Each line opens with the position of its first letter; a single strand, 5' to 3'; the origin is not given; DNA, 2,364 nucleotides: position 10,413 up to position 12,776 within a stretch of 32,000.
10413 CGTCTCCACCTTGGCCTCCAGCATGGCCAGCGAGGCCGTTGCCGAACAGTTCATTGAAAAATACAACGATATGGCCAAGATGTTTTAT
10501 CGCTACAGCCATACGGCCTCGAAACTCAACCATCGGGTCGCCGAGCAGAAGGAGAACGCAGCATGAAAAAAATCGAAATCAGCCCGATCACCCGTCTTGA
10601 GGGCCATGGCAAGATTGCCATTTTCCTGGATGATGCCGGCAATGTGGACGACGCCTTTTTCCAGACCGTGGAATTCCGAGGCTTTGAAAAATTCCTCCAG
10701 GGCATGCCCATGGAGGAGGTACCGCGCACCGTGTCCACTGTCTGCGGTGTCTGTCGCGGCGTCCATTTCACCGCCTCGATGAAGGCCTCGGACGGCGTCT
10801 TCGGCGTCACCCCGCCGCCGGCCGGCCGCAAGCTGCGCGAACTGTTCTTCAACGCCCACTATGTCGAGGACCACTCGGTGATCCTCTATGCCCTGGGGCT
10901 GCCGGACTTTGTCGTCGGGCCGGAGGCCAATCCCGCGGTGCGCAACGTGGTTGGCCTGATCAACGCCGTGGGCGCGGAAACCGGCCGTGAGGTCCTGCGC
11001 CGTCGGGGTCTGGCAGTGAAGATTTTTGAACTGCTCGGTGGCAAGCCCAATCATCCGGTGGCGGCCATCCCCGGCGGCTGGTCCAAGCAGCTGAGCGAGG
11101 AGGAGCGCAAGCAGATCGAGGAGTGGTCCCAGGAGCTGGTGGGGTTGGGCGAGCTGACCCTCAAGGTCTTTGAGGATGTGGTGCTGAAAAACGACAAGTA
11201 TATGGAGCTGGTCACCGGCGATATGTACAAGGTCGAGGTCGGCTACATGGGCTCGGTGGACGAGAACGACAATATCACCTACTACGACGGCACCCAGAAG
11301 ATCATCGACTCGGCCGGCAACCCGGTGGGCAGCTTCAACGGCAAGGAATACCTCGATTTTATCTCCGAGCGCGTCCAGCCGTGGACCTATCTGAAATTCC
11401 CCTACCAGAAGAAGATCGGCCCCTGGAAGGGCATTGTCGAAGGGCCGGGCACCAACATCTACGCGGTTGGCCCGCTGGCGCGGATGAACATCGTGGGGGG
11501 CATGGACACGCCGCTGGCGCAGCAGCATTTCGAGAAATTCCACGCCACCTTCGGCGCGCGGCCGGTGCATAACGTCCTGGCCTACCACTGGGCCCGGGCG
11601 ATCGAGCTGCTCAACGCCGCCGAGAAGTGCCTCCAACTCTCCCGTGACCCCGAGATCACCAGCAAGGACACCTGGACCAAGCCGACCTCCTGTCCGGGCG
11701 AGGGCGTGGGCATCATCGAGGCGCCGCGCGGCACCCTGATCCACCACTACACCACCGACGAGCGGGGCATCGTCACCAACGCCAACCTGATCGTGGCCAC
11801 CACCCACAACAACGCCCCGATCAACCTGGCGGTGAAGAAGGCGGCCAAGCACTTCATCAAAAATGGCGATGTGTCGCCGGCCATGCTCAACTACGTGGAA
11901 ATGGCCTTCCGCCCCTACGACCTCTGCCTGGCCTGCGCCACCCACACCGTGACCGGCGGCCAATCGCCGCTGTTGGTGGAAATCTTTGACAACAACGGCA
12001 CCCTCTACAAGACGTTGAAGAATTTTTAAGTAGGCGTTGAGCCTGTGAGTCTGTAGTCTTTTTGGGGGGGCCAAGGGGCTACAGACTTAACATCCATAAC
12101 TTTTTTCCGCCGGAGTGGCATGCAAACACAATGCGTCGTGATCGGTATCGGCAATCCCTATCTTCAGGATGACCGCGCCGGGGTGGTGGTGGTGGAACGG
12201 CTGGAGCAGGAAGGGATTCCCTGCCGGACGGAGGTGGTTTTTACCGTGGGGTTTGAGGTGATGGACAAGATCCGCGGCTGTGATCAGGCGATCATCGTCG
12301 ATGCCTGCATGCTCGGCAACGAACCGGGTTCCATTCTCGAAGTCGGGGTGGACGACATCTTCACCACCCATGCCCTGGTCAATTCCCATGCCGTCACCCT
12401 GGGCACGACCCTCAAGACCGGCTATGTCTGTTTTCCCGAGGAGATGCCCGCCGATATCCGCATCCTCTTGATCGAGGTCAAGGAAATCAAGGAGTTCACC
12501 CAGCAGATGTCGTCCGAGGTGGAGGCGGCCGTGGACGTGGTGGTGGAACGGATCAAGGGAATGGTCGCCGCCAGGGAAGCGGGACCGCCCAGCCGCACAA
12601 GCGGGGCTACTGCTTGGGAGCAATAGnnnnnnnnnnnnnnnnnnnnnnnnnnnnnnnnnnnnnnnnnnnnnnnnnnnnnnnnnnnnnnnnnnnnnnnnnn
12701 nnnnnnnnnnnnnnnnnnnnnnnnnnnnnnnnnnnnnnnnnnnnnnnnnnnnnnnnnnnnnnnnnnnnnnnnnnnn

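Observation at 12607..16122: Compact three-gene envelope operon with no recognisable function: exported protein + bitopic membrane protein + secreted repeat-bearing trypsin-fold protease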

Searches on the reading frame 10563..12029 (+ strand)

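Call 80: search_protein_families(library=pfam, proteins=[window:10563-12029:+], max_evalue=0.001)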
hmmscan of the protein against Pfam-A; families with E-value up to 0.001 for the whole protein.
window:10563-12029:+ (488 aa): 1 family
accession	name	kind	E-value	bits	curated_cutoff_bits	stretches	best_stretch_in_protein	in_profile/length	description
PF00374.24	NiFeSe_Hases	-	1.9e-31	110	25.8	2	39-117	1-79/508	Nickel-dependent hydrogenase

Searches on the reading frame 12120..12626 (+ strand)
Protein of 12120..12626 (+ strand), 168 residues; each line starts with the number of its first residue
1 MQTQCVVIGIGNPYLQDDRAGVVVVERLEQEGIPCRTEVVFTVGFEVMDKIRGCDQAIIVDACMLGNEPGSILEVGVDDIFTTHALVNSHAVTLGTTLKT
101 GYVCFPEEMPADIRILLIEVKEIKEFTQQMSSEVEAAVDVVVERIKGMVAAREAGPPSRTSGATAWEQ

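Call 80: search_protein_families(library=pfam, proteins=[window:12120-12626:+], max_evalue=0.001)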
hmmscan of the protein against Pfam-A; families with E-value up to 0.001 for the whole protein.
window:12120-12626:+ (168 aa): 1 family
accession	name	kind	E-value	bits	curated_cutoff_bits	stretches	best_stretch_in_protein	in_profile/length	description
PF01750.23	HycI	-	1.4e-12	48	23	1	42-145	24-127/130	Hydrogenase maturation protease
